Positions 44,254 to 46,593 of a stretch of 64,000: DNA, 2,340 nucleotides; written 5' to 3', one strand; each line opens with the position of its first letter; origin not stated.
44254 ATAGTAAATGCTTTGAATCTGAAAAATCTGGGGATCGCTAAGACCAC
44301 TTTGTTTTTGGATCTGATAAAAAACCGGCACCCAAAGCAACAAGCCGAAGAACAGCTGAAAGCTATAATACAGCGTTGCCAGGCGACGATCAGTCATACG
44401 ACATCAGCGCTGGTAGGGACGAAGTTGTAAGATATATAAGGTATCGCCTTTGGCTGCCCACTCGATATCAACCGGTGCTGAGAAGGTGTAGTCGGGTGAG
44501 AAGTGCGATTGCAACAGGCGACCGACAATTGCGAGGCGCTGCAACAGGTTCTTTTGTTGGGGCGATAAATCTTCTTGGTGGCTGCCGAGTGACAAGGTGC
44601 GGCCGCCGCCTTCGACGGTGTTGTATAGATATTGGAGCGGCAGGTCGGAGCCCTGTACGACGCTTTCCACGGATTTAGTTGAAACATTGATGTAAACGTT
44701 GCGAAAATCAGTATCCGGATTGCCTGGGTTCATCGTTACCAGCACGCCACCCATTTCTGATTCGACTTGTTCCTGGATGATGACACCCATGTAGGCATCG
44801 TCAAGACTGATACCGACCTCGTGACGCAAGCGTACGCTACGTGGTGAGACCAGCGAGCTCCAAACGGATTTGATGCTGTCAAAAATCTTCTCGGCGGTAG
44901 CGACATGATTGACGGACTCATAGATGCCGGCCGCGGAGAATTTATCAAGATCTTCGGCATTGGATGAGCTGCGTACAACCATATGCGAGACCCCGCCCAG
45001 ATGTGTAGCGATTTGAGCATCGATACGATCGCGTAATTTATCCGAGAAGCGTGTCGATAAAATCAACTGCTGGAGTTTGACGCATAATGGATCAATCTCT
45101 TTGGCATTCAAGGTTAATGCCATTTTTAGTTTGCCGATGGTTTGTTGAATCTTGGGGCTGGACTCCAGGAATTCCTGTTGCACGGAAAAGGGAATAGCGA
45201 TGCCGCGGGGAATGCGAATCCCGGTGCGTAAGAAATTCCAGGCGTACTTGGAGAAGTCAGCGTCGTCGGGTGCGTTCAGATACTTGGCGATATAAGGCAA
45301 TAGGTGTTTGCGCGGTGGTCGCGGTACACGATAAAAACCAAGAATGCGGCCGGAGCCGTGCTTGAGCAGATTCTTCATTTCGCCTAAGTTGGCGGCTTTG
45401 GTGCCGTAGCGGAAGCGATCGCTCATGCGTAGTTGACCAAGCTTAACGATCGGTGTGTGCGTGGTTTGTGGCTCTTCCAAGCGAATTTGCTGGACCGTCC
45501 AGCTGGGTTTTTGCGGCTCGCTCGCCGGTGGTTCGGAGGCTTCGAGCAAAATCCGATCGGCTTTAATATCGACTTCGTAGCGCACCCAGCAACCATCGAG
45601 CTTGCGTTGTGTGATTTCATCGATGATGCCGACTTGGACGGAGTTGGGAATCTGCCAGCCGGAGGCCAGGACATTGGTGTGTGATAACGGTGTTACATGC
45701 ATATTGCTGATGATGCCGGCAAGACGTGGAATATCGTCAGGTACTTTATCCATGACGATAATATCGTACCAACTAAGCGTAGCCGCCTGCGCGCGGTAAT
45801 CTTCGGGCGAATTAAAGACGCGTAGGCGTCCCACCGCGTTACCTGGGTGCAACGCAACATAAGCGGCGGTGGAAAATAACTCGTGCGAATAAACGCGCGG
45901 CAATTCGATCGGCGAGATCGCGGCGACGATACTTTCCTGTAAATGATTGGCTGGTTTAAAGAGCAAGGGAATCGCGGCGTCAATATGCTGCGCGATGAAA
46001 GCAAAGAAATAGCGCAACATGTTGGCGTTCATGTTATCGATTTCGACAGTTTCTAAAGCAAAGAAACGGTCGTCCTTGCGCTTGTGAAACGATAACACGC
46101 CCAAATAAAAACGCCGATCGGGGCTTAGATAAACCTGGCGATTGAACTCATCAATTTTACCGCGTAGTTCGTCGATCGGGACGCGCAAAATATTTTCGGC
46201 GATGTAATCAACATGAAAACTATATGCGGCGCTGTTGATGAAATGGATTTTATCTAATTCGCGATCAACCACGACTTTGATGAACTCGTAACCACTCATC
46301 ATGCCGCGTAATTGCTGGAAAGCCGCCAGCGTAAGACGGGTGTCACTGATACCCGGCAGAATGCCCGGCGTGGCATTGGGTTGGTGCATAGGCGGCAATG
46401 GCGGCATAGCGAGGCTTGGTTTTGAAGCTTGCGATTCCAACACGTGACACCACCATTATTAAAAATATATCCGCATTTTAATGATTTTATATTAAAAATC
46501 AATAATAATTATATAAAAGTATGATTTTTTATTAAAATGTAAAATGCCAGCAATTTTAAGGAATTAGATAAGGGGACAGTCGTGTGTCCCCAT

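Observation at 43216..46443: Domain-permuted PEP-utilising phosphotransferase tightly coupled to an MFS transporter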

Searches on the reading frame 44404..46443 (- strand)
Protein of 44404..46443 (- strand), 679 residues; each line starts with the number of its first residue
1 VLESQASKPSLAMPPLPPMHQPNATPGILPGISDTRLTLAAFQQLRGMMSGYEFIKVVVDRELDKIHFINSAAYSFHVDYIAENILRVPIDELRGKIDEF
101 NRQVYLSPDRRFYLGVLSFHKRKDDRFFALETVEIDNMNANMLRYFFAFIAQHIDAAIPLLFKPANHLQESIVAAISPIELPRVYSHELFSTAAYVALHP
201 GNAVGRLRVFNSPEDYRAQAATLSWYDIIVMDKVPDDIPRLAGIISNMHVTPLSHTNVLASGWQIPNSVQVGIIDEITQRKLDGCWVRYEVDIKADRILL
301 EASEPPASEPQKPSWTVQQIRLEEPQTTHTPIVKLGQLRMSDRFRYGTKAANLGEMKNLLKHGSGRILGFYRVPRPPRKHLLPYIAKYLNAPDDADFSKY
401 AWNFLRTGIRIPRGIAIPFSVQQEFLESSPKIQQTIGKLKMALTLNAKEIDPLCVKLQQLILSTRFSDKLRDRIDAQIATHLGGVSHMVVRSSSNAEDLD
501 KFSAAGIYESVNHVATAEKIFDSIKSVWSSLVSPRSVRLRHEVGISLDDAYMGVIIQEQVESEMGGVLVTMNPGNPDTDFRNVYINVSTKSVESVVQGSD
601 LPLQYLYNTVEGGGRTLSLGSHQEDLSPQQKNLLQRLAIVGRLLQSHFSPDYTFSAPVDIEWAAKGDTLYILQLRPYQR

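Call 3: search_protein_families(library=pfam, proteins=[window:44404-46443:-], max_evalue=1)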
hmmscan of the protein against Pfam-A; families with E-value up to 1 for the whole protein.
window:44404-46443:- (679 aa): 2 families
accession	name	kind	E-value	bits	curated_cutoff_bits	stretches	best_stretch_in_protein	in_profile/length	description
PF01326.24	PPDK_N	-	8.5e-37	127.6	27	1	407-678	18-310/328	Pyruvate phosphate dikinase, AMP/ATP-binding domain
PF16424.10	DUF5021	-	0.1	13.3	25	1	470-523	18-71/157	Domain of unknown function (DUF5021)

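Call 4: search_protein_families(library=ncbifam, proteins=[window:44404-46443:-], max_evalue=1)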
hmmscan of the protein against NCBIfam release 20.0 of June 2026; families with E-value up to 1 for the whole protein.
window:44404-46443:- (679 aa): 14 families
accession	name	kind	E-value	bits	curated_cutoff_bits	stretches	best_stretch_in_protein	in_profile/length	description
NF004881.0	PRK06241.2-2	equivalog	1.4e-33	116.2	883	2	406-579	31-200/898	phosphoenolpyruvate synthase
NF005057.0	PRK06464.1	equivalog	1.1e-30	106.3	598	1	404-676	35-334/798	phosphoenolpyruvate synthase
TIGR01418.1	PEP_synth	equivalog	7.2e-28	97.4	739.75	2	404-608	30-235/784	pyruvate, water dikinase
NF004877.0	PRK06241.1-2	subfamily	6.1e-27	94.3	866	1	408-676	34-311/869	phosphoenolpyruvate synthase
NF041857.1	RIF_Ptrans_rph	equivalog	3e-26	92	999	1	408-676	32-309/864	rifamycin-inactivating phosphotransferase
NF004878.0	PRK06241.1-3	subfamily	5.6e-25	87.6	945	2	406-573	31-197/891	phosphoenolpyruvate synthase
NF004879.0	PRK06241.1-4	equivalog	2.3e-22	79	976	1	407-677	33-312/868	phosphoenolpyruvate synthase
NF052631.1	prodigiosin_PigC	equivalog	8.8e-22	76.8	1300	2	404-588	26-194/883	prodigiosin ligase PigC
NF000283.1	RPH_KJ151292.1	equivalog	1.5e-16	59.8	1700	1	408-578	35-204/865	rifamycin-inactivating phosphotransferase Rph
NF004882.0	PRK06241.2-3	equivalog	2.3e-16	59.1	850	1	487-677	100-276/827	phosphoenolpyruvate synthase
NF052632.1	undecylprod_RedH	equivalog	2.4e-16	58.9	1350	1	447-578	58-182/880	undecylprodigiosin ligase RedH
NF004880.0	PRK06241.2-1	equivalog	4.3e-15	54.7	972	1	461-675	81-278/837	phosphoenolpyruvate synthase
NF004883.0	PRK06241.2-4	equivalog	3.9e-14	51.8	1063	1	405-598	43-233/928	phosphoenolpyruvate synthase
NF004508.0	PRK05849.1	equivalog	8e-11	40.7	501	1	459-676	33-216/789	hypothetical protein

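Call 5: search_solved_structures(query=window:44404-46443:-, max_evalue=1, show_alignments=3)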
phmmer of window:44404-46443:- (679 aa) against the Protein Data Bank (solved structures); distinct sequences matched with E-value up to 1: 10.
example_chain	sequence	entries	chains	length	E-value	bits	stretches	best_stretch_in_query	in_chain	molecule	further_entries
5hv6_A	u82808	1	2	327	4.3e-14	55.2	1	408-677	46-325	Phosphoenolpyruvate synthase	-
8a8e_A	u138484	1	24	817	6.1e-14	54.7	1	479-607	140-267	Phosphoenolpyruvate synthase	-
9dae_A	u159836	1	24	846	1.6e-13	53.3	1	403-606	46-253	Phosphoenolpyruvate synthase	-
5fbs_A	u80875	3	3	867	1.1e-12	50.6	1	408-677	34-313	Phosphoenolpyruvate synthase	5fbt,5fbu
5hv2_A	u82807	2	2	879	1.1e-12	50.6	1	408-677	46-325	Phosphoenolpyruvate synthase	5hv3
5hv1_A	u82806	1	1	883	1.1e-12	50.5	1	408-677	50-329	Phosphoenolpyruvate synthase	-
2ols_A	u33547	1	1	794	2.7e-11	45.9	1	404-605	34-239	Phosphoenolpyruvate synthase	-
9goj_A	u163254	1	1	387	2.6e-08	36.1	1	487-610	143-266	Phosphoenolpyruvate synthase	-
5ykw_A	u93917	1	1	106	0.033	15.9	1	348-399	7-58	Thioredoxin-3, mitochondrial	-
2oe0_A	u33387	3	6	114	0.059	15.1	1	347-399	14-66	Thioredoxin-3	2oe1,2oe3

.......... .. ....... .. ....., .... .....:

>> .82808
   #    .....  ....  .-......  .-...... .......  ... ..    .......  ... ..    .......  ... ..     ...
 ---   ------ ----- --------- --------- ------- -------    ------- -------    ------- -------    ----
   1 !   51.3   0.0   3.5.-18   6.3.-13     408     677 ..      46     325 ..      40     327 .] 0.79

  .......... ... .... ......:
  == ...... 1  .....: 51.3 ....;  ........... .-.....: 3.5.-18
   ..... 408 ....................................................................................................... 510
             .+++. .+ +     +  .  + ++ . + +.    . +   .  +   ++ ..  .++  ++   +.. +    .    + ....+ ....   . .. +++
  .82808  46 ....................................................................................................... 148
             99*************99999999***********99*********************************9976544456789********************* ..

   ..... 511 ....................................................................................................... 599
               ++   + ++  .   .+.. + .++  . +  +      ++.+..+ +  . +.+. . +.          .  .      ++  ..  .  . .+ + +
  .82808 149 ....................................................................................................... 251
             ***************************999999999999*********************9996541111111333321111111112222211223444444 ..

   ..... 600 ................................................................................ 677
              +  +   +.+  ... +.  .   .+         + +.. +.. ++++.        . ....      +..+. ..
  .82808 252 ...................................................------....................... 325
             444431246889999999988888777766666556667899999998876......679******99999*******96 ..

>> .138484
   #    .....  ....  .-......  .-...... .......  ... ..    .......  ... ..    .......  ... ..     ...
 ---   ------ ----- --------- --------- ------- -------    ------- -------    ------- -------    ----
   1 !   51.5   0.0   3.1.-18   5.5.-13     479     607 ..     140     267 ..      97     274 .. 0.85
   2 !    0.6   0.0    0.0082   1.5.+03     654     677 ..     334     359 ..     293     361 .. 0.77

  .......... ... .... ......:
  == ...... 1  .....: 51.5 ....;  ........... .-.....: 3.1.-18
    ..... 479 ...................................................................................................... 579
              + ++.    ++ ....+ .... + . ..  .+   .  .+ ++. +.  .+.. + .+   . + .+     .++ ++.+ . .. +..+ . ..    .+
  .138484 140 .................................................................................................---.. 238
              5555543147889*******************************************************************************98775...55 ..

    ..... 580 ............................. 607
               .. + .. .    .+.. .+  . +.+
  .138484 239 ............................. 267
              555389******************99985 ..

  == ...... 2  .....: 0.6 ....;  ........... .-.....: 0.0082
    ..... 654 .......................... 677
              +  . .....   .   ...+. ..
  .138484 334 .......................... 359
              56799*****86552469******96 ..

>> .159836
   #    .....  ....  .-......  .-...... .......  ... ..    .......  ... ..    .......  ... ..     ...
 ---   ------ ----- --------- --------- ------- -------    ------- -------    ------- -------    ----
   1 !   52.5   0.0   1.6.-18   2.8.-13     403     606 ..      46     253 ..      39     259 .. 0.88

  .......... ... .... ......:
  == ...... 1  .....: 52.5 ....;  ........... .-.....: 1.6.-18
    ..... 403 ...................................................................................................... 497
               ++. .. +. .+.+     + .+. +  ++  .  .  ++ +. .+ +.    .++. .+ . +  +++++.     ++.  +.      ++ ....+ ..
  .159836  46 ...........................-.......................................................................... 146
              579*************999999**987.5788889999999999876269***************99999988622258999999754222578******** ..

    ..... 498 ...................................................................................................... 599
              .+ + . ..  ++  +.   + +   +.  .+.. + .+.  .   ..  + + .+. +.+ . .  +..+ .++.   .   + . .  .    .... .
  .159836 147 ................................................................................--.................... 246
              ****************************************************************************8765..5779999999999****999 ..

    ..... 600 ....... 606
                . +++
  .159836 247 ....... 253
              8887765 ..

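Call 6: find_homologous_proteins(query=window:44404-46443:-)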
Query window:44404-46443:- (679 aa): 2493 proteins with E <= 0.001 among 8000 candidates; the best 120 are listed.
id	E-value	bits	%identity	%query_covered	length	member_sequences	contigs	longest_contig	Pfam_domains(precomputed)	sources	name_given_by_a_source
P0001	0.0e+0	1499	100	97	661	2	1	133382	PF01326.25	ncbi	-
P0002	8.1e-286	968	64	97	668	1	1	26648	PF01326.25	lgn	-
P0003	2.1e-285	967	62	98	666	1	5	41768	PF01326.25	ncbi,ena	-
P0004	2.0e-283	960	62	98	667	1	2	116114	PF01326.25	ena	-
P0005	6.2e-283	958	64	97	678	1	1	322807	PF01326.25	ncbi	-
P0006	1.8e-281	954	62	96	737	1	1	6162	PF01326.25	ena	-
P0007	6.6e-281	952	62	98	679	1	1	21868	PF01326.25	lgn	-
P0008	1.6e-280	950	62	97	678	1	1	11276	PF01326.25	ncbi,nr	ncbi:MAG: phosphoenolpyruvate synthase [Deltaproteobacteria bacterium]|nr:phosphoenolpyruvate syntha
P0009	2.2e-279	947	64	97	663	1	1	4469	PF01326.25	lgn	-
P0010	6.5e-279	945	65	95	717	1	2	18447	PF01326.25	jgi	jgi:hypothetical protein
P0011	1.1e-278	944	63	97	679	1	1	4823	PF01326.25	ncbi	-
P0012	1.9e-277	940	61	95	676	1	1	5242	PF01326.25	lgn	-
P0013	7.0e-277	938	62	95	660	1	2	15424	PF01326.25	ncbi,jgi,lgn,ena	-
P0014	7.5e-277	938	61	95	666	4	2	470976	PF01326.25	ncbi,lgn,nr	ncbi:MAG: phosphoenolpyruvate synthase [Elusimicrobia bacterium]|nr:phosphoenolpyruvate synthase [El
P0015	8.6e-277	938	61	98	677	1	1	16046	PF01326.25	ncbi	-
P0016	8.6e-277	938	60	99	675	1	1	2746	PF01326.25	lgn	-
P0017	1.7e-276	937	62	96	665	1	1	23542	PF01326.25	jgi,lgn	jgi:hypothetical protein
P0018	1.7e-276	937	62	98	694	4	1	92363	PF01326.25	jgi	jgi:hypothetical protein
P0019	1.9e-276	937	63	96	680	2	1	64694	PF01326.25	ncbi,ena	-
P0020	2.3e-276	937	61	98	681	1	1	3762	PF01326.25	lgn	-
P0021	8.8e-276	935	62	97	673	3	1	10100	PF01326.25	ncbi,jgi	jgi:hypothetical protein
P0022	1.6e-275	934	62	96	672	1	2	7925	PF01326.25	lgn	-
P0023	1.8e-275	934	62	96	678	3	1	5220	PF01326.25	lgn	-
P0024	2.8e-275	933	62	96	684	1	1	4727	PF01326.25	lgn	-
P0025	4.6e-275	932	62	96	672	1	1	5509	PF01326.25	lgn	-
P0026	1.4e-274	931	62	95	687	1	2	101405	PF01326.25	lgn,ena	-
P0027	1.5e-274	931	63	96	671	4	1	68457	PF01326.25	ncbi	-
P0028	1.7e-274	931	60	98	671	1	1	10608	PF01326.25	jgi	jgi:hypothetical protein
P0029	6.4e-274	929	64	95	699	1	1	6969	PF01326.25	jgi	jgi:hypothetical protein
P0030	1.1e-273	928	64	95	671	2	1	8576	PF01326.25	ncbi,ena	ncbi:MAG: PEP/pyruvate-binding domain-containing protein [Bdellovibrionota bacterium]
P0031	3.4e-273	926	64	95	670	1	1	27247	PF01326.25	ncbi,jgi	jgi:hypothetical protein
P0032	5.0e-273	926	62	96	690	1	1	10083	PF01326.25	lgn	-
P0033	1.2e-272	924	62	97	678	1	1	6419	PF01326.25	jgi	jgi:hypothetical protein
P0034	1.4e-272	924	62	96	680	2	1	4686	PF01326.25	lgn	-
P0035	2.4e-272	923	62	93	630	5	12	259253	PF01326.25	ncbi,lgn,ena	-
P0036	2.6e-272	923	62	97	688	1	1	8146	PF01326.25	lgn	-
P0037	3.4e-272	923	63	96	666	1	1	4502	PF01326.25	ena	-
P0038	9.8e-272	921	63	95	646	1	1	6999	PF01326.25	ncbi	-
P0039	1.3e-271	921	62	95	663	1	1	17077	PF01326.25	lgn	-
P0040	1.3e-271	921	62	96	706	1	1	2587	PF01326.25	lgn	-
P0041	4.8e-271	919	63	95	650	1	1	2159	PF01326.25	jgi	jgi:hypothetical protein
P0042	9.5e-271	918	62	94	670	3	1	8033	PF01326.25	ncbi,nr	ncbi:phosphoenolpyruvate synthase [bacterium]|nr:phosphoenolpyruvate synthase [bacterium]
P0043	1.1e-270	918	62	95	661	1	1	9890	PF01326.25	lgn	-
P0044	1.2e-270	918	61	96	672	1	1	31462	PF01326.25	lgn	-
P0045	3.8e-270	916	60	96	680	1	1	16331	PF01326.25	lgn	-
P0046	3.8e-270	916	63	96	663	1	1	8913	PF01326.25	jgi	jgi:hypothetical protein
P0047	7.0e-270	915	62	96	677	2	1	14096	PF01326.25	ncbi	-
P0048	1.9e-269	914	61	96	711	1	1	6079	PF01326.25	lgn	-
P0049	2.0e-269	914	61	98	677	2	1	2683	PF01326.25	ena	-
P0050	6.4e-269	912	64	95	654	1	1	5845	PF01326.25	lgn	-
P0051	6.9e-269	912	61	96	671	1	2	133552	PF01326.25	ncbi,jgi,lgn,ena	ncbi:MAG: PEP/pyruvate-binding domain-containing protein [Elusimicrobiales bacterium]|jgi:hypothetic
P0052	7.5e-269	912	63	95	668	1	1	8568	PF01326.25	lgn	-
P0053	1.5e-268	911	61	96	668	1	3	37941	PF01326.25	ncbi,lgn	-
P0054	1.7e-268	911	60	96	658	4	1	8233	PF01326.25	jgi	jgi:phosphoenolpyruvate synthase/pyruvate phosphate dikinase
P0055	1.7e-268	911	61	98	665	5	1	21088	PF01326.25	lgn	-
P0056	1.9e-268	911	59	99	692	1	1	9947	PF01326.25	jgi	-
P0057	2.0e-268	910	60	96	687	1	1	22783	PF01326.25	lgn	-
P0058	3.1e-268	910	62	96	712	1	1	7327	PF01326.25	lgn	-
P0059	3.6e-268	910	61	96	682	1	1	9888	PF01326.25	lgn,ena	-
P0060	4.2e-268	909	60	97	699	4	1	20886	PF01326.25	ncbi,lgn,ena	-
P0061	6.2e-268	909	60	97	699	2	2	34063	PF01326.25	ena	-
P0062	8.6e-268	908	62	96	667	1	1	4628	PF01326.25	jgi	jgi:hypothetical protein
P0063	8.7e-268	908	62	95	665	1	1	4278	PF01326.25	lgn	-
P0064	1.1e-267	908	61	95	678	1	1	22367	PF01326.25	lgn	-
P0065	1.2e-267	908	62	96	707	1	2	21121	PF01326.25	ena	-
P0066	1.4e-267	908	63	92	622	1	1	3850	PF01326.25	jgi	jgi:hypothetical protein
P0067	1.7e-267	907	59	96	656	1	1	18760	PF01326.25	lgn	-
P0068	2.3e-267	907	61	95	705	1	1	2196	PF01326.25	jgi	-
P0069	3.2e-267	906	60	97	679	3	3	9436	PF01326.25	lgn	-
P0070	3.4e-267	906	60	98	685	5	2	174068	PF01326.25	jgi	jgi:Pyruvate phosphate dikinase, AMP/ATP-binding domain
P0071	3.8e-267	906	59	100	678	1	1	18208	PF01326.25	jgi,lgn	-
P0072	3.9e-267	906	60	97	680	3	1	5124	PF01326.25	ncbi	ncbi:PEP/pyruvate-binding domain-containing protein [Bdellovibrionota bacterium FG-2]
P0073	8.6e-267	905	63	95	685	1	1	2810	PF01326.25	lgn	-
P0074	8.9e-267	905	62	95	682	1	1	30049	PF01326.25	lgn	-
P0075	1.1e-266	905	60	96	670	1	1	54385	PF01326.25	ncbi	ncbi:MAG: PEP/pyruvate-binding domain-containing protein [Candidatus Ozemobacteraceae bacterium]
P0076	1.1e-266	905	61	97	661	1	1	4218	PF01326.25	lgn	-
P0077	1.3e-266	904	60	98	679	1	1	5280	PF01326.25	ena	-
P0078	1.7e-266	904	58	100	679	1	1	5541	PF01326.25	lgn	-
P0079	2.1e-266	904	62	96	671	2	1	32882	PF01326.25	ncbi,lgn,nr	ncbi:MAG: phosphoenolpyruvate synthase [Candidatus Wallbacteria bacterium]|nr:phosphoenolpyruvate sy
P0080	2.9e-266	903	59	98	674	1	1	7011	PF01326.25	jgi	jgi:hypothetical protein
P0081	3.3e-266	903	59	95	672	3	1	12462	PF01326.25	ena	-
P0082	3.4e-266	903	61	95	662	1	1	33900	PF01326.25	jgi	jgi:hypothetical protein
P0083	3.8e-266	903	64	89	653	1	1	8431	PF01326.25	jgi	jgi:hypothetical protein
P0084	5.1e-266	903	59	98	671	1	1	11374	PF01326.25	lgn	-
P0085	5.4e-266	902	62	95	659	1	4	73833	PF01326.25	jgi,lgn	-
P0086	1.1e-265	901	62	95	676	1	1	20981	PF01326.25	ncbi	-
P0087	1.5e-265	901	60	96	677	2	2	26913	PF01326.25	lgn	-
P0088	2.6e-265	900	58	95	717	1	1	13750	PF01326.25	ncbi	ncbi:MAG: PEP/pyruvate-binding domain-containing protein [Bdellovibrionia bacterium]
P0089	3.2e-265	900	61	97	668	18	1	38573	PF01326.25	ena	-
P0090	3.5e-265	900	61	96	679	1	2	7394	PF01326.25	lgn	-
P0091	3.6e-265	900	62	95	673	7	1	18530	PF01326.25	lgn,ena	-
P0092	4.4e-265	899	60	98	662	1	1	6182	PF01326.25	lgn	-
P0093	5.4e-265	899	61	94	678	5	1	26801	PF01326.25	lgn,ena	-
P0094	6.2e-265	899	61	99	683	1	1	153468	PF01326.25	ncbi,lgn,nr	ncbi:MAG: phosphoenolpyruvate synthase [Oligoflexia bacterium]|nr:phosphoenolpyruvate synthase [Olig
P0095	6.8e-265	899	60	95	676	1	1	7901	PF01326.25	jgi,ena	-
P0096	1.1e-264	898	59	96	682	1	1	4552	PF01326.25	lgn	-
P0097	1.1e-264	898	61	96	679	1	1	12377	PF01326.25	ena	-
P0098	1.6e-264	898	62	96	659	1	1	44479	PF01326.25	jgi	jgi:phosphoenolpyruvate synthase/pyruvate phosphate dikinase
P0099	1.9e-264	897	61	95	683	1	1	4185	PF01326.25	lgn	-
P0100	2.6e-264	897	61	96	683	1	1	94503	PF01326.25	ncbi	ncbi:PEP/pyruvate-binding domain-containing protein [Bdellovibrionota bacterium FG-1]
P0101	2.6e-264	897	60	98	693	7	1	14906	PF01326.25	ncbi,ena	-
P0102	3.0e-264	897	59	96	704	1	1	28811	PF01326.25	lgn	-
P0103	3.3e-264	897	60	96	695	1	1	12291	PF01326.25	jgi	jgi:hypothetical protein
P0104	3.7e-264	896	60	97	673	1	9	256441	PF01326.25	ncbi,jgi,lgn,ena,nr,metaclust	ncbi:MAG TPA: phosphoenolpyruvate synthase [Bdellovibrionales bacterium]|nr:MAG: phosphoenolpyruvate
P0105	6.9e-264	895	58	100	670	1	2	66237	PF01326.25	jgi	jgi:hypothetical protein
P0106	8.0e-264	895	60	96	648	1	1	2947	PF01326.25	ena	-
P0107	9.0e-264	895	62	95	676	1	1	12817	PF01326.25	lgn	-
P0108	1.3e-263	895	60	96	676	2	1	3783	PF01326.25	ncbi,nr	ncbi:MAG: phosphoenolpyruvate synthase [Clostridia bacterium]|nr:phosphoenolpyruvate synthase [Delta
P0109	1.4e-263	894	60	95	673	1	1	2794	PF01326.25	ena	-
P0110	5.6e-263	892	62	95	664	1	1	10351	PF01326.25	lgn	-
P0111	5.9e-263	892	60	96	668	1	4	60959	PF01326.25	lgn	-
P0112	8.0e-263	892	62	96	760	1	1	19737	PF01326.25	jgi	jgi:hypothetical protein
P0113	8.2e-263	892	60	98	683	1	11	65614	PF01326.25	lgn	-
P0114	1.3e-262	891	59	100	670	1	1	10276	PF01326.25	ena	-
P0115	2.4e-262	890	60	96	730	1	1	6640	PF01326.25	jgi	jgi:hypothetical protein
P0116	2.5e-262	890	62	95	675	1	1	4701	PF01326.25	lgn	-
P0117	2.6e-262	890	59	97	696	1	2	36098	PF01326.25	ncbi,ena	-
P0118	2.7e-262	890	59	96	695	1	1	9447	PF01326.25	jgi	jgi:phosphoenolpyruvate synthase/pyruvate phosphate dikinase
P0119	3.8e-262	890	59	99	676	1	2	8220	PF01326.25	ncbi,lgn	-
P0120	3.8e-262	890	61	95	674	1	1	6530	PF01326.25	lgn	-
